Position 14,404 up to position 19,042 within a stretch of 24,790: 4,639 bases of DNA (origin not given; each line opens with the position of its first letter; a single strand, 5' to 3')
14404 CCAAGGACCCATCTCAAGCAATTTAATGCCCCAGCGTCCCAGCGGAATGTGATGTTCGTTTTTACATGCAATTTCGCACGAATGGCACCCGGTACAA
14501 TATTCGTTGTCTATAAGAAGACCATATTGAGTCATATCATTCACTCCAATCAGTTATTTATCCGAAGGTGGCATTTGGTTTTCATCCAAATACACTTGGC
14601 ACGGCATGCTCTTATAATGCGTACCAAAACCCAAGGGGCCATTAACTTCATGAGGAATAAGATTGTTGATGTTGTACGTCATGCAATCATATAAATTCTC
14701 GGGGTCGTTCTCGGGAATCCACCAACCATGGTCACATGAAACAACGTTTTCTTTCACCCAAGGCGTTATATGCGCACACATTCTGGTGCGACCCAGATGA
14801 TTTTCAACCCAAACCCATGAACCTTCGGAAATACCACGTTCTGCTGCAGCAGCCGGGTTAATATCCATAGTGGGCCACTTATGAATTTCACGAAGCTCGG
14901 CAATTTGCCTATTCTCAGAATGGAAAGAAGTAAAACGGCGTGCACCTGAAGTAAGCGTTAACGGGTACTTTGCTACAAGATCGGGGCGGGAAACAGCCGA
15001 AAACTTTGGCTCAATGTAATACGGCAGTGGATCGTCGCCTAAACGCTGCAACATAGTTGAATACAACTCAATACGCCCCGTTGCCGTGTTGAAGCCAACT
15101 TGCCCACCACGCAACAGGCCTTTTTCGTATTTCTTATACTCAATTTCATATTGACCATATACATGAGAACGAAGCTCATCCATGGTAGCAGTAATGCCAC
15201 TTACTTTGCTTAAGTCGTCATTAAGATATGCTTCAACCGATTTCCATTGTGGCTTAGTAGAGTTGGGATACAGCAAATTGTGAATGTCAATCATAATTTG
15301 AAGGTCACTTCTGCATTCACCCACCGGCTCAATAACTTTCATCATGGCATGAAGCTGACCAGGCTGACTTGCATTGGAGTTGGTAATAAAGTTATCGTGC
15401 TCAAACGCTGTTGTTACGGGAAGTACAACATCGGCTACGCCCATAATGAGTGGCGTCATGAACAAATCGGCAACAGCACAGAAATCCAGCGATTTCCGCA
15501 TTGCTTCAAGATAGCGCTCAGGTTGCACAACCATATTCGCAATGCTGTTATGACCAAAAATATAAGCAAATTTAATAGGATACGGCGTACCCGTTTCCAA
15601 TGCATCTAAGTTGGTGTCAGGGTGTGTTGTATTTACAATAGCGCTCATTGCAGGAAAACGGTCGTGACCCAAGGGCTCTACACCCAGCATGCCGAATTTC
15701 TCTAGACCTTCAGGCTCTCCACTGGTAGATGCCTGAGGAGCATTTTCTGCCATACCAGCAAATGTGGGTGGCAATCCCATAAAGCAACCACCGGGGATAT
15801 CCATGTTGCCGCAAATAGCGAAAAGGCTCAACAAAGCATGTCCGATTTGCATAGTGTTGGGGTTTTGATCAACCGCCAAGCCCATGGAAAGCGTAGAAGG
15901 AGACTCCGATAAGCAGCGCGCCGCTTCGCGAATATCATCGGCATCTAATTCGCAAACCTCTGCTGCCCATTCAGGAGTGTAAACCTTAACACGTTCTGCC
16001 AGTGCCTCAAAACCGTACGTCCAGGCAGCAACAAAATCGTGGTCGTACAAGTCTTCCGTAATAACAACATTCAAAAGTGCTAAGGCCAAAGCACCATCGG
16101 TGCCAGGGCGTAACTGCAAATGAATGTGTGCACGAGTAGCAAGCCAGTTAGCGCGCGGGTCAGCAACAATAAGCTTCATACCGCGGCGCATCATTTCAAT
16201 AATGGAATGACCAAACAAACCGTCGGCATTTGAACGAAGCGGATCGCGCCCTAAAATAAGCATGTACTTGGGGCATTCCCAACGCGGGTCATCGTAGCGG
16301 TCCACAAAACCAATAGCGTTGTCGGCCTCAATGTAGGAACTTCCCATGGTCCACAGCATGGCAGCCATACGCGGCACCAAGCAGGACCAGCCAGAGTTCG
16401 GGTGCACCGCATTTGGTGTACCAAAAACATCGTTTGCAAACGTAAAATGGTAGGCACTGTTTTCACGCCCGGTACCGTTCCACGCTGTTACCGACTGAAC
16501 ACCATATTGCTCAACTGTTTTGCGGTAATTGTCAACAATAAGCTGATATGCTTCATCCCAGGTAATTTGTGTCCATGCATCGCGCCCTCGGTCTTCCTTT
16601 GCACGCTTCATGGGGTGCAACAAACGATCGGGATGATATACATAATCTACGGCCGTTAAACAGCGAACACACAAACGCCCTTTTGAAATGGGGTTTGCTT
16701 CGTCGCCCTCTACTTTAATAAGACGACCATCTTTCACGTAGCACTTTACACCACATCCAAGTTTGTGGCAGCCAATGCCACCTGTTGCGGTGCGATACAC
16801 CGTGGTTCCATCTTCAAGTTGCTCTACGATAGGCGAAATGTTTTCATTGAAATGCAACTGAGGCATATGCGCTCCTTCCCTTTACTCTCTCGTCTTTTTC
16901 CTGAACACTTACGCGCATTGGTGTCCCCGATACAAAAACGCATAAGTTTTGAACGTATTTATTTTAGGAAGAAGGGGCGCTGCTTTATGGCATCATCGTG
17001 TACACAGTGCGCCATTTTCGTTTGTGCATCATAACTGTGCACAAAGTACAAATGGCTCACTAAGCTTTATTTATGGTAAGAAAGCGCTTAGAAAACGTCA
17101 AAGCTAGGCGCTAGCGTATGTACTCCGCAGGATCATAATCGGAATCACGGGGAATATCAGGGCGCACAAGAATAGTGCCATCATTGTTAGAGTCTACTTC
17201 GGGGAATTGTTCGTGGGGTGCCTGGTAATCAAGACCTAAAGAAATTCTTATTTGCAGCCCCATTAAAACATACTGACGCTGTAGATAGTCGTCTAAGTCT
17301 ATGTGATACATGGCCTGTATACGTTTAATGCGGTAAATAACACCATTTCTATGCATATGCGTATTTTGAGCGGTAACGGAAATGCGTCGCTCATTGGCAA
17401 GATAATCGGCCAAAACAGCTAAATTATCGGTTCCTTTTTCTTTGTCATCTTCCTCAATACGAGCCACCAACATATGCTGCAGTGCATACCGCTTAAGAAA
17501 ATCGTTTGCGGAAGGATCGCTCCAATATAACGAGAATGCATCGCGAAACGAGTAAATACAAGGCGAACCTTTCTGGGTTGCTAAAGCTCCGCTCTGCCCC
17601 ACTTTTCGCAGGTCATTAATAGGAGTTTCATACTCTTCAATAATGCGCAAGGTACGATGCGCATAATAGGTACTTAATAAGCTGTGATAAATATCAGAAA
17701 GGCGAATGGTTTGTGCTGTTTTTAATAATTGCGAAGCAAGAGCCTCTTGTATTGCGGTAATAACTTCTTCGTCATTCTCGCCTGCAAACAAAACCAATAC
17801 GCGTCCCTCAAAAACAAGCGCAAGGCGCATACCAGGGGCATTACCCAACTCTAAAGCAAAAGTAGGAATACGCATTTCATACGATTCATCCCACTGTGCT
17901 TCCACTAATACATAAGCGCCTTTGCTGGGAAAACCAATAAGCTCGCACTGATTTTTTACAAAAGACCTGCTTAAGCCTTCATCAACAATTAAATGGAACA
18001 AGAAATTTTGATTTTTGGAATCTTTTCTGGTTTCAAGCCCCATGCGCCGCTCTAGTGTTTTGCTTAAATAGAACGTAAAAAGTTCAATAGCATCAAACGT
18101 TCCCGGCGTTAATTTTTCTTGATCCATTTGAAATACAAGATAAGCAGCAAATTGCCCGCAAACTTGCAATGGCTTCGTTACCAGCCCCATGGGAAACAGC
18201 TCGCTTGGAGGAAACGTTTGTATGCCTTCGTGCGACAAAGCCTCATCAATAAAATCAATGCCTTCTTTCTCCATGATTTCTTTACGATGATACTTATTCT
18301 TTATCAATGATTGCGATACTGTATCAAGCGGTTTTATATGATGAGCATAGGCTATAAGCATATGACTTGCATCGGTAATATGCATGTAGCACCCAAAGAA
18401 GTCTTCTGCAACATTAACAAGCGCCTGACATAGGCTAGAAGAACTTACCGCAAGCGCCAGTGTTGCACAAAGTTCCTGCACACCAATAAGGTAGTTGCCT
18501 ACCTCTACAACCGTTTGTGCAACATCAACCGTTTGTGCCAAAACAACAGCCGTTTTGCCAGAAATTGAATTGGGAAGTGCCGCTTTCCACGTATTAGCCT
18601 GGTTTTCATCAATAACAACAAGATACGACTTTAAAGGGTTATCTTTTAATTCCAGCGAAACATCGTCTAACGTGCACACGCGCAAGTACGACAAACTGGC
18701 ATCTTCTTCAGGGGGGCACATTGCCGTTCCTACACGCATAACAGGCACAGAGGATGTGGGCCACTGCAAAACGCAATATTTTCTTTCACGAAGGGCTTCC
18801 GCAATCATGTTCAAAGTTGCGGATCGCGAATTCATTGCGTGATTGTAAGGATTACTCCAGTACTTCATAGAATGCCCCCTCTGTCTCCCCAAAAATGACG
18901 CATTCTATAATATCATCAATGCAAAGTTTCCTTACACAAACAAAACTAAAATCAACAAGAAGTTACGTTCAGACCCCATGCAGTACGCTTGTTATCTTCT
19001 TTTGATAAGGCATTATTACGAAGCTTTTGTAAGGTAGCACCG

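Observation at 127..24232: One locus joins O-demethylase-like URO-D-fold enzymes with three dehydroxylase/transhydroxylase-type Mo enzymes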

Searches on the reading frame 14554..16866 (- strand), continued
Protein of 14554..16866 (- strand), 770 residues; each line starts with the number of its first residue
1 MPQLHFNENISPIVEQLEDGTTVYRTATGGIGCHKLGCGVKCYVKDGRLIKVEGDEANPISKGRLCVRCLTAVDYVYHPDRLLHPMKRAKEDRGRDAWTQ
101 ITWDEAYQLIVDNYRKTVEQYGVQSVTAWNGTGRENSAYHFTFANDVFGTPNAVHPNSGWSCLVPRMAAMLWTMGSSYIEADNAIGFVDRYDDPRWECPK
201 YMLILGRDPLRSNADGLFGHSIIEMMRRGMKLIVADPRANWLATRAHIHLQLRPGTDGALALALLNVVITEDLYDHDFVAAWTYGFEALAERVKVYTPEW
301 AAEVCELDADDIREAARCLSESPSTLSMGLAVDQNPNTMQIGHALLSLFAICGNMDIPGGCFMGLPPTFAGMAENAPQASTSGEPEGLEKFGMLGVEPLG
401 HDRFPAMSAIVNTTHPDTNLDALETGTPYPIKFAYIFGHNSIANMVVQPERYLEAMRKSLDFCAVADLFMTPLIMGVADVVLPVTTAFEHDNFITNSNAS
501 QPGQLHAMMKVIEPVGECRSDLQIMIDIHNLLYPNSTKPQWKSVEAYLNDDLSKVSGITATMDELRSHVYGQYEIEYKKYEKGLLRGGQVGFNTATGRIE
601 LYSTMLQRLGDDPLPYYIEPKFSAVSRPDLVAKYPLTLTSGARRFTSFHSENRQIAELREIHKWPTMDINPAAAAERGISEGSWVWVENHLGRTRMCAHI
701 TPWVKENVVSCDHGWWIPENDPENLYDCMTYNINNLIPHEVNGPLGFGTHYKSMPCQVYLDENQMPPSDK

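Call 70: find_encoding_contigs(protein=P0170, flank=10000, max_places=2)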
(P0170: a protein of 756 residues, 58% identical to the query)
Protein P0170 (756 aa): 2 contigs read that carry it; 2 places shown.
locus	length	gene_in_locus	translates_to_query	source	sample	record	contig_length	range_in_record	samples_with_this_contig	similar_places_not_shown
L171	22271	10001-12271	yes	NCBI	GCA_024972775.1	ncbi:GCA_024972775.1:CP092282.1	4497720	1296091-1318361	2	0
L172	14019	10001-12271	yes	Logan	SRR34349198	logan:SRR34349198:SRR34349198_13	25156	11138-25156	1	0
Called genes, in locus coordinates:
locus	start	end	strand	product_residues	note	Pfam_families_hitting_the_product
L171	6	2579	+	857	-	PF21423:AhtL-like_1st, PF00384:Molybdopterin, PF01568:Molydop_binding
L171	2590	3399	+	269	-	PF12838:Fer4_7 (faint), PF13247:Fer4_11, PF13620:CarboxypepD_reg, PF13715:CarbopepD_reg_2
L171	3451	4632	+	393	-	-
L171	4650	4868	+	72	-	-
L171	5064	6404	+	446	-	PF00083:Sugar_tr, PF07690:MFS_1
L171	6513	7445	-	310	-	PF00126:HTH_1, PF03466:LysR_substrate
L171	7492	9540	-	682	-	PF00158:Sigma54_activat, PF14532:Sigma54_activ_2, PF07728:AAA_5 (weak), PF01078:Mg_chelatase (weak), PF25601:AAA_lid_14, PF02954:HTH_8, PF18024:HTH_50 (weak)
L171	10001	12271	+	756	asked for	PF04879:Molybdop_Fe4S4, PF00384:Molybdopterin, PF01568:Molydop_binding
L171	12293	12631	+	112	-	-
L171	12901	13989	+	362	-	PF01208:URO-D (weak)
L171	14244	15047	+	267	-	PF00809:Pterin_bind, PF02007:MtrH (weak)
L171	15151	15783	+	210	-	PF02607:B12-binding_2, PF02310:B12-binding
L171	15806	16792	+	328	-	PF01208:URO-D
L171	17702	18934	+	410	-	PF00083:Sugar_tr (weak), PF07690:MFS_1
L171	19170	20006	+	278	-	PF02665:Nitrate_red_gam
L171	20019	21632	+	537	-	PF13183:Fer4_8, PF13534:Fer4_17 (weak), PF02754:CCG (weak)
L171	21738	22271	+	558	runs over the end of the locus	PF01266:DAO (faint), PF03486:HI0933_like (faint), PF07992:Pyr_redox_2, PF13738:Pyr_redox_3 (weak), PF00070:Pyr_redox, PF02852:Pyr_redox_dim, PF00581:Rhodanese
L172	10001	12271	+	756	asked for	PF04879:Molybdop_Fe4S4, PF00384:Molybdopterin, PF01568:Molydop_binding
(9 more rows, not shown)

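Call 71: find_encoding_contigs(protein=P0171, flank=10000, max_places=2)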
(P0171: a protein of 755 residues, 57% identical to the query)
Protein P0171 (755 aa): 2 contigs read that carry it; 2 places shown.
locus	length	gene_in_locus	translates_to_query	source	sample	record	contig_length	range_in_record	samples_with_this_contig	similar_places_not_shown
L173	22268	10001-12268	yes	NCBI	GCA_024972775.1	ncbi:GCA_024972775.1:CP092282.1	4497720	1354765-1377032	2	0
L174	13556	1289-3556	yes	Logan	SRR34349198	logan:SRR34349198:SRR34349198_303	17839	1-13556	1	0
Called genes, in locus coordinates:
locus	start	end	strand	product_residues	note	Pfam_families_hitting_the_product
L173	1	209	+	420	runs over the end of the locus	PF00275:EPSP_synthase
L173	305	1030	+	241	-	PF21621:MPI_cupin_dom (faint), PF08478:POTRA_1, PF03799:FtsQ_DivIB_C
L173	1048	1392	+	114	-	PF06947:DUF1290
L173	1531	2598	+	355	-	PF00091:Tubulin, PF12327:FtsZ_C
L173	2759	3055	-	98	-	PF00269:SASP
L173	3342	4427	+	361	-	PF00478:IMPDH (faint), PF03060:NMO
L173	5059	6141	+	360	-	PF01494:FAD_binding_3 (faint)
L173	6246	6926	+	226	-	PF00877:NLPC_P60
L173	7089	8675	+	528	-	PF00389:2-Hacid_dh, PF02826:2-Hacid_dh_C, PF19304:PGDH_inter, PF01842:ACT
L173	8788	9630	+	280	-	PF01261:AP_endonuc_2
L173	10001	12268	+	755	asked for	PF04879:Molybdop_Fe4S4, PF00384:Molybdopterin, PF01568:Molydop_binding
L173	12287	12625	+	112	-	-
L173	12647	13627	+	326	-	PF01208:URO-D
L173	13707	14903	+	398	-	PF00083:Sugar_tr, PF07690:MFS_1, PF06779:MFS_4, PF07690:MFS_1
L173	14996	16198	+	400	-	PF00083:Sugar_tr, PF07690:MFS_1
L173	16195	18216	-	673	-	PF00158:Sigma54_activat, PF01078:Mg_chelatase (faint), PF14532:Sigma54_activ_2, PF07728:AAA_5, PF25601:AAA_lid_14, PF02954:HTH_8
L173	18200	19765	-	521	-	PF13556:HTH_30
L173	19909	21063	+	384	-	-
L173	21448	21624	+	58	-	PF01966:HD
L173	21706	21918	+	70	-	PF04023:FeoA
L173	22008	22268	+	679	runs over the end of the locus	PF00009:GTP_EFTU (faint), PF01926:MMR_HSR1, PF02421:FeoB_N, PF03029:ATP_bind_1 (faint), PF09439:SRPRB (weak), PF07670:Gate, PF07664:FeoB_C, PF07670:Gate (weak)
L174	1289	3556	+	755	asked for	PF04879:Molybdop_Fe4S4, PF00384:Molybdopterin, PF01568:Molydop_binding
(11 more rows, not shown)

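Call 86: search_solved_structures(query=A3, max_evalue=1e-60, show_alignments=1)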
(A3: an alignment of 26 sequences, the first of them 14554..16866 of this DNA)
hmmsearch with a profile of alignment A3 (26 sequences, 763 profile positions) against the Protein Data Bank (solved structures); distinct sequences matched with E-value up to 1e-60: 3.
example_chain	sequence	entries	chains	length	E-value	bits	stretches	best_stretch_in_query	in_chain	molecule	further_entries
2e7z_A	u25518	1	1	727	2.3e-102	346.6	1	35-722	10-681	Acetylene hydratase Ahy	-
2vpw_A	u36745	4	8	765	1.5e-68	234.8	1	30-716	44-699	THIOSULFATE REDUCTASE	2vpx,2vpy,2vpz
7qv7_S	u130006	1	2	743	3.2e-62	213.9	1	35-717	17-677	Hydrogen dependent carbon dioxide reductase subunit FdhF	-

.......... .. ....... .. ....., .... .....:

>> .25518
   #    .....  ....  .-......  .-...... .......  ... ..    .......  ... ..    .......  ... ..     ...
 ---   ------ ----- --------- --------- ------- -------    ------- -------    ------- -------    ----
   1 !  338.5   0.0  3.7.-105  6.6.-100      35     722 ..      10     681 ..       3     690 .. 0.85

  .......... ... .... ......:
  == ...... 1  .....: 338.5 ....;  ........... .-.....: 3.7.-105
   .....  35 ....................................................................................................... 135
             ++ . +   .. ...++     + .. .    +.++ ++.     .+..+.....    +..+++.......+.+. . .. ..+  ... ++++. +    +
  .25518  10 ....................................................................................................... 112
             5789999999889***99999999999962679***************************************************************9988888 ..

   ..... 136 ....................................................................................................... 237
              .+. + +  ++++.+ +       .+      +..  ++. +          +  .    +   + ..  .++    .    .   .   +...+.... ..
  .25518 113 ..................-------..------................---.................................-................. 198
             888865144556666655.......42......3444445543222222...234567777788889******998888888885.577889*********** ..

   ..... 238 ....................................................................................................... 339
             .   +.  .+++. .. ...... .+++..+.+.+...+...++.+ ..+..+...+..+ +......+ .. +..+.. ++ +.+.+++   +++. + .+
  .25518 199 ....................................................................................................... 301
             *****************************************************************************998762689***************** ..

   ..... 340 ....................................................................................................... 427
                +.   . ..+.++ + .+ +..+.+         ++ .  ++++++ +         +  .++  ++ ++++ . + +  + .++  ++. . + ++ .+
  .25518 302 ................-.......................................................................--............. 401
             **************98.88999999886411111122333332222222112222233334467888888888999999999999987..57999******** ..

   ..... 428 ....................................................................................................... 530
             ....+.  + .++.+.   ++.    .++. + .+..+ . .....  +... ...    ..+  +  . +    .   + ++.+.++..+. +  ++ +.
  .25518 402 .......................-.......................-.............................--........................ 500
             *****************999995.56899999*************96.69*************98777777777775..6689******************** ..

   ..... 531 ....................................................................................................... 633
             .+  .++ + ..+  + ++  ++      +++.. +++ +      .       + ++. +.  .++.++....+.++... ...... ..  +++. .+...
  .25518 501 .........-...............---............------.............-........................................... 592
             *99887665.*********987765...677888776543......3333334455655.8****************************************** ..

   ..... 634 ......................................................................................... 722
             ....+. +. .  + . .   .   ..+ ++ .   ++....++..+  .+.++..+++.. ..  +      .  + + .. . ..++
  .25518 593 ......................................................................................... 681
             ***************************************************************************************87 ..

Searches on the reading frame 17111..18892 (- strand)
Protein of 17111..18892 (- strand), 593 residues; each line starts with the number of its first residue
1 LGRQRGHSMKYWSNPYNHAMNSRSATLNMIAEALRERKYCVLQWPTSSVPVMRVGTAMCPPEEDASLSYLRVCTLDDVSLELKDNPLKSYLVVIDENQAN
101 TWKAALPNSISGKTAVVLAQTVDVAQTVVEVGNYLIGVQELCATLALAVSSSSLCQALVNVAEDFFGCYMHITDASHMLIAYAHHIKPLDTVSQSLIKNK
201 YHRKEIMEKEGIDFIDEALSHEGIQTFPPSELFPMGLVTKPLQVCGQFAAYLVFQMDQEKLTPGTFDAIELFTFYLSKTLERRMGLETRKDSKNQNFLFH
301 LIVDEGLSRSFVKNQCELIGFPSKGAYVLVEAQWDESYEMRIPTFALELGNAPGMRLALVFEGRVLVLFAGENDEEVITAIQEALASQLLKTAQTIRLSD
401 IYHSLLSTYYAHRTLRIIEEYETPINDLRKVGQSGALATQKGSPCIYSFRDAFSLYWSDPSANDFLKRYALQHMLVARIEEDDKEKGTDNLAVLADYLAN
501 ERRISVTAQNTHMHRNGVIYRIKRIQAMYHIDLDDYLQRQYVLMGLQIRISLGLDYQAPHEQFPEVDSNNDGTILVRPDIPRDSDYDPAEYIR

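Call 4: search_protein_families(library=pfam, proteins=[window:17111-18892:-])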
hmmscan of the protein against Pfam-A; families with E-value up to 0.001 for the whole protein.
window:17111-18892:- (593 aa): 1 family
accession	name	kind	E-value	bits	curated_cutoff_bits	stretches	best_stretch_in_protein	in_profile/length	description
PF13556.12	HTH_30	-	2.5e-11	43.6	27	1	492-547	3-58/59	PucR C-terminal helix-turn-helix domain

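Call 6: search_protein_families(library=ncbifam, proteins=[window:17111-18892:-], max_evalue=0.01)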
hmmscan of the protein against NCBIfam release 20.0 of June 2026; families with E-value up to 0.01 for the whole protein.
window:17111-18892:- (593 aa): 3 families
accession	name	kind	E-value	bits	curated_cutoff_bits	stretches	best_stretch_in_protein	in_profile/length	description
NF058503.1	SprTransRegAdeR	equivalog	2.3e-06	26.9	700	1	467-548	317-398/403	sporulation transcriptional activator AdeR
NF045769.1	TransActPmfR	equivalog_domain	0.0043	15.7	800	0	488-528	401-441/470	transcciptional activator PmfR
NF008550.0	PRK11477.1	equivalog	0.0079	15.1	612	0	494-548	327-381/385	CdaR family transcriptional regulator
